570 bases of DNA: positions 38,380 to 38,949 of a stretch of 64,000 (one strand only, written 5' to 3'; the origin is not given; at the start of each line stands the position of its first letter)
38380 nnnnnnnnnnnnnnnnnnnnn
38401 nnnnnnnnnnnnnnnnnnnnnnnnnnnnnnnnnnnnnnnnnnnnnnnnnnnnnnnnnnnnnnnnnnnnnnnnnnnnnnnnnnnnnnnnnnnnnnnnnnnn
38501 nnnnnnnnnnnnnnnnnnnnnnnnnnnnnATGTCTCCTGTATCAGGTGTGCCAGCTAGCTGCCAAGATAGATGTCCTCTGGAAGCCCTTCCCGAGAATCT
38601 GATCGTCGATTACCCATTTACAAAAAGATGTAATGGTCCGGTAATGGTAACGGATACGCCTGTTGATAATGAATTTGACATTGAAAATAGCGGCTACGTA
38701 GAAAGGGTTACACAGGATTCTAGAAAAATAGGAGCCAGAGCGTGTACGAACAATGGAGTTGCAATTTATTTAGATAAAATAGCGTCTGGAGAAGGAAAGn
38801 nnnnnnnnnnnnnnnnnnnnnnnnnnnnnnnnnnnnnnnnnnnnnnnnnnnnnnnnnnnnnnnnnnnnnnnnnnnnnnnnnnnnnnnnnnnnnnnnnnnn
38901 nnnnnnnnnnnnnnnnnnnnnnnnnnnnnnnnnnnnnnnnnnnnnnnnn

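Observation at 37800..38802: Two translationally coupled 4-Cys small proteins flank rpsG inside the str operon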

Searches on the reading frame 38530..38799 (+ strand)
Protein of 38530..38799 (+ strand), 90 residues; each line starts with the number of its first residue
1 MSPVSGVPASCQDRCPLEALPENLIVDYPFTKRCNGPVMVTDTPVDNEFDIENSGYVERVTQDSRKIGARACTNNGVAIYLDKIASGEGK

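Call 3: search_protein_families(library=pfam, proteins=[window:38530-38799:+], max_evalue=10)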
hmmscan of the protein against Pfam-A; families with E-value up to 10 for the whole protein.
seq(90 aa): 1 family
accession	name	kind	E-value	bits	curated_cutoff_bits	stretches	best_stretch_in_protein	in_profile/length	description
PF00835.24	SNAP-25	-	0.0082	16.7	25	1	36-65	30-56/56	SNAP-25 family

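Call 4: search_protein_families(library=ncbifam, proteins=[window:38530-38799:+], max_evalue=10)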
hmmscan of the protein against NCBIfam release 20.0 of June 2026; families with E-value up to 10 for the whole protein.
seq(90 aa): 0 families

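Call 6: search_solved_structures(query=window:38530-38799:+, max_evalue=10)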
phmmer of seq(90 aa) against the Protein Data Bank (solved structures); distinct sequences matched with E-value up to 10: 7.
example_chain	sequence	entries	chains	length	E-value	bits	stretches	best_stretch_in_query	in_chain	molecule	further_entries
1je4_A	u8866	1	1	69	0.44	13.8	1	6-48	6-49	macrophage inflammatory protein 1-beta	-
2ffk_B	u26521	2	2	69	0.46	13.8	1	6-48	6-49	Small inducible cytokine A4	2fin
1hum_A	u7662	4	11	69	0.61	13.4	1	6-48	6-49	HUMAN MACROPHAGE INFLAMMATORY PROTEIN 1 BETA | C-C MOTIF CHEMOKINE 4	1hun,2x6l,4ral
9b45_g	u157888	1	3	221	0.68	13.2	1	20-69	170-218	gp44 Tail tip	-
8eon_F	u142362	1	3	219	0.69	13.2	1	20-69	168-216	Baseplate spike gp43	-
4ru3_A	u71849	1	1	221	0.71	13.2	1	20-69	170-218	puncturing protein gp41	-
3tn2_A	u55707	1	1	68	1.2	12.4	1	7-48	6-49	C-C motif chemokine 4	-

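Call 8: find_homologous_proteins(query=window:38530-38799:+, max_evalue=0.01)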
Query seq(90 aa) (90 aa): 1 proteins with E <= 0.01 among 1 candidates.
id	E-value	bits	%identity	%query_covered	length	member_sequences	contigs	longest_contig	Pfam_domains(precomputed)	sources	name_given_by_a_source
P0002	1.1e-54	200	100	100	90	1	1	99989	-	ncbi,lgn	-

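Call 11: find_encoding_contigs(protein=P0002, flank=3000)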
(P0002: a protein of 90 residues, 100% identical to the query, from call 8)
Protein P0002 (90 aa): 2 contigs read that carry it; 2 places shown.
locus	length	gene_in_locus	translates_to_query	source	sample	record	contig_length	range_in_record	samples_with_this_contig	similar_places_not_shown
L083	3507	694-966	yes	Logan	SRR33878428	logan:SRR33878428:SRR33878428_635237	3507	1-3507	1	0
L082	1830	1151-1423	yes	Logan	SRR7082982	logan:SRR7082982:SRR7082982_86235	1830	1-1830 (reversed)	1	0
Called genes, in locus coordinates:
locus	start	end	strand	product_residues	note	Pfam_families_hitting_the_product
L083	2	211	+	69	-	?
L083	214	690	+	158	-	PF00177:Ribosomal_S7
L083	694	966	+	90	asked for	-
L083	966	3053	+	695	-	PF00009:GTP_EFTU, PF03144:GTP_EFTU_D2, PF22042:EF-G_D2, PF14492:EFG_III, PF16658:RF3_C (weak), PF03764:EFG_IV, PF00679:EFG_C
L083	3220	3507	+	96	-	?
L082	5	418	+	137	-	PF00164:Ribosom_S12_S23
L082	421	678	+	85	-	-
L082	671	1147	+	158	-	PF00177:Ribosomal_S7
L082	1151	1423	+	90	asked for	-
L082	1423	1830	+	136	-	?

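Call 39: predict_structure(protein=window:38530-38799:+)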
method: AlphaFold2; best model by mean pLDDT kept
length: 90 residues; sequences in the alignment: 1
mean_pLDDT: 38.4   pTM: 0.24
mean pLDDT of the five models: 38.4, 38.3, 38.1, 35.2, 34.5
residues with pLDDT >= 90: 0; 70-90: 0; 50-70: 1; < 50: 89
segments of 3 or more residues with pLDDT < 50: 1-69, 71-90
pLDDT, mean of each block of 10 residues (from residue 1): 34 40 35 32 38 41 43 44 38
secondary structure, 60 per line:
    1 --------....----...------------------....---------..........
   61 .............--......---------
elements in order: H9-12 E38-41 E54-62 E66-73 E76-81

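Call 44: search_protein_families(library=pfam, alignment_id=A3, max_evalue=0.05)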
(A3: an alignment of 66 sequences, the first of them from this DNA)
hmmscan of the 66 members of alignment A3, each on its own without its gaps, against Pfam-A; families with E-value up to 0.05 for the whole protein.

A. member 1, seq(90 aa): 1 family
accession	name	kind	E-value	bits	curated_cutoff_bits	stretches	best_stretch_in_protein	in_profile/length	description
PF00835.24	SNAP-25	-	0.0082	16.7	25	1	36-65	30-56/56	SNAP-25 family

B. families by the number of members that match (of 66 scanned): 5 families
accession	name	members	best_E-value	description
PF00835.24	SNAP-25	1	0.0082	SNAP-25 family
PF22658.2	YycE-like_N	1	0.019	YycE-like N-terminal domain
PF15512.12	CAF-1_p60_C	1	0.027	Chromatin assembly factor complex 1 subunit p60, C-terminal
PF01106.22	NifU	1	0.044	NifU-like domain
PF11519.13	DUF3222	1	0.046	Protein of unknown function (DUF3222)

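Call 45: search_solved_structures(query=A3, max_evalue=1)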
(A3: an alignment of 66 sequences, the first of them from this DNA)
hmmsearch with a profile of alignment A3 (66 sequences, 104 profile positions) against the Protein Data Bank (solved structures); distinct sequences matched with E-value up to 1: 0.

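Call 54: search_dna_similar(query=window:38530-38799:+, collection=phages, mode=protein, max_evalue=1, max_rows=5)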
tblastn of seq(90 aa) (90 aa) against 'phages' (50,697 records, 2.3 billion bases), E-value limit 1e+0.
No match.

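Call 55: search_protein_representatives(protein=window:38530-38799:+)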
Query: 90 residues. Proteins with E-value up to 0.001 (for the whole library): 4; up to 1e-10: 2; up to 1e-30: 1. The best 4 are listed.
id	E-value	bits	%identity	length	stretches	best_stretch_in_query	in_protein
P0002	3.4e-55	199.6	100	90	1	1-90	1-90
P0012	1.9e-11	59.8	38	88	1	4-82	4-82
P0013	3.2e-04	36.7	45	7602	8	16-55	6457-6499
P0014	5.1e-04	36.0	37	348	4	6-42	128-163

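Call 57: find_encoding_contigs(protein=P0012, flank=4000)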
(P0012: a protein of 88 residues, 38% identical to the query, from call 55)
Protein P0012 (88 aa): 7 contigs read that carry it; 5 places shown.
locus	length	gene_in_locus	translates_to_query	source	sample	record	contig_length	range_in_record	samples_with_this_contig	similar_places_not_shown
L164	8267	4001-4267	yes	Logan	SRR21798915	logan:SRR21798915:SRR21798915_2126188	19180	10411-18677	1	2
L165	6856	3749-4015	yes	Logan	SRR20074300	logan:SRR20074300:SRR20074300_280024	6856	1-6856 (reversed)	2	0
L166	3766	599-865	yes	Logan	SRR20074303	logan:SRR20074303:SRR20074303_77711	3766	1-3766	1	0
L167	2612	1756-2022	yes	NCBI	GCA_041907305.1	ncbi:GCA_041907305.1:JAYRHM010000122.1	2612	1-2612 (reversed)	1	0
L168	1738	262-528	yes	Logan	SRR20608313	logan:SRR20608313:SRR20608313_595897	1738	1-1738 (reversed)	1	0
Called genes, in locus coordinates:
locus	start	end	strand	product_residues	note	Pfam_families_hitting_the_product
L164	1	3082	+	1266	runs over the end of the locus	PF04997:RNA_pol_Rpb1_1, PF00623:RNA_pol_Rpb1_2, PF04983:RNA_pol_Rpb1_3, PF05000:RNA_pol_Rpb1_4, PF04998:RNA_pol_Rpb1_5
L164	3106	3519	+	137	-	PF00164:Ribosom_S12_S23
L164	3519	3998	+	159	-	PF00177:Ribosomal_S7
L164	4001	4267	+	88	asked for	-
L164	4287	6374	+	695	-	PF00009:GTP_EFTU, PF03144:GTP_EFTU_D2, PF22042:EF-G_D2, PF14492:EFG_III, PF16658:RF3_C, PF03764:EFG_IV, PF00679:EFG_C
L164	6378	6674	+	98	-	-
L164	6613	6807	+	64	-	-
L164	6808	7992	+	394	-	PF00009:GTP_EFTU, PF03144:GTP_EFTU_D2, PF03143:GTP_EFTU_D3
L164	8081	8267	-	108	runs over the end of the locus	-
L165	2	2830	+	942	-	?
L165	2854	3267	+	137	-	PF00164:Ribosom_S12_S23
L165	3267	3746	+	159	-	PF00177:Ribosomal_S7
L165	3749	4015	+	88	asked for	-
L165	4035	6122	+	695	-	PF00009:GTP_EFTU, PF03144:GTP_EFTU_D2, PF22042:EF-G_D2, PF14492:EFG_III, PF16658:RF3_C, PF03764:EFG_IV, PF00679:EFG_C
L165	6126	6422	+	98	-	-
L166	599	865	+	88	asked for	-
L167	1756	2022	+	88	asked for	-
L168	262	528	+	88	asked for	-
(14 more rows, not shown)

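Call 63: find_related_loci(query=A5, collection=viral_contigs, flank=3000)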
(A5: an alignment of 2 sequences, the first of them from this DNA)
Query A5 (90 aa) in viral_contigs; peptide patterns used: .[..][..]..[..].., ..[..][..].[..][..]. (x = any residue, [..] = any of these).
45 stretches matched a pattern, but none encodes a relative of the query by tblastn (E <= 1e-3).

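Call 75: search_protein_families(library=padloc, alignment_id=A3, max_evalue=0.01)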
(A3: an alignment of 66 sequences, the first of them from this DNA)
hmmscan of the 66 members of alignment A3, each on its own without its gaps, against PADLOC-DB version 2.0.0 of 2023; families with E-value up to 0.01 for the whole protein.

A. member 1, seq(90 aa): 0 families

B. families by the number of members that match (of 66 scanned): 0 families

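Call 76: search_protein_families(library=phrogs, alignment_id=A3, max_evalue=0.01)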
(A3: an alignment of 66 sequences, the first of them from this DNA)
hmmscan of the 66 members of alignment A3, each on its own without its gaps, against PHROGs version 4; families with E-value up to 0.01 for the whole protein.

A. member 1, seq(90 aa): 0 families

B. families by the number of members that match (of 66 scanned): 0 families
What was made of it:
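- On Known anti-phage defence or phage protein families: 0 of 66 Cys-rich cassettes match (calls 75, 76).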
